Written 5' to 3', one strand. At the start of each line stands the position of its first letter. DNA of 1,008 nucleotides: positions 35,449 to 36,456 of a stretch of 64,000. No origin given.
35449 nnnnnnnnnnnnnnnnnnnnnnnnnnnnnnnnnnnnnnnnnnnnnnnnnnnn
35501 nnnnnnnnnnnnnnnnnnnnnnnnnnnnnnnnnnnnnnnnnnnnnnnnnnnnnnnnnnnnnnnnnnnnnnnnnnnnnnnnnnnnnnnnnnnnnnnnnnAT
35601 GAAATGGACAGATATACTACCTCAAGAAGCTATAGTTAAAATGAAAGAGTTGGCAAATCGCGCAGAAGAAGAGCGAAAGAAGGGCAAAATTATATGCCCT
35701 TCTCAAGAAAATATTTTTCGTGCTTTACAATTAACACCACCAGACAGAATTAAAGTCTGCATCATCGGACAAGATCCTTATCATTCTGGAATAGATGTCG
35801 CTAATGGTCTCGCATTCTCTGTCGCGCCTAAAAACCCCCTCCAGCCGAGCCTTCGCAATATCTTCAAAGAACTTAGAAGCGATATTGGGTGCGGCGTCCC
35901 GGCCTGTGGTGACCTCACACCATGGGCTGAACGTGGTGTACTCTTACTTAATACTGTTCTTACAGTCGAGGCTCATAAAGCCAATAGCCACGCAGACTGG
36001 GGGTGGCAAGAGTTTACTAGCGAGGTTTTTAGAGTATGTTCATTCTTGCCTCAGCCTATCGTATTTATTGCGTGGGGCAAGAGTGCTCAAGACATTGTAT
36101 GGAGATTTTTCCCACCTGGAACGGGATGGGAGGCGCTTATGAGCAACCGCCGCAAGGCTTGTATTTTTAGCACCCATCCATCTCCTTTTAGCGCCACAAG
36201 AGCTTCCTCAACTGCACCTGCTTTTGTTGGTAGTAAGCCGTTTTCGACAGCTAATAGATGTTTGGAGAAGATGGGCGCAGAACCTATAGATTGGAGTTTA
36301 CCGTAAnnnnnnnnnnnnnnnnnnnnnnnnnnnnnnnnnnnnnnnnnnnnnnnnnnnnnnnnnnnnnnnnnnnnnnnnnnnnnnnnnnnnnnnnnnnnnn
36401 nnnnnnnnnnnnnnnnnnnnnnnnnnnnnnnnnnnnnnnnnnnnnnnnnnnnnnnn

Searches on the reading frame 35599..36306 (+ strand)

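Call 64: search_protein_families(library=pfam, proteins=[window:35599-36306:+], max_evalue=0.001)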
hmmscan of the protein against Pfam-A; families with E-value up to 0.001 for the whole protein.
window:35599-36306:+ (235 aa): 1 family
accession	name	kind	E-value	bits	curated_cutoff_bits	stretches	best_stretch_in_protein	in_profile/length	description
PF03167.25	UDG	-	1.7e-13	51.3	24.3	1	47-204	5-128/141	Uracil DNA glycosylase superfamily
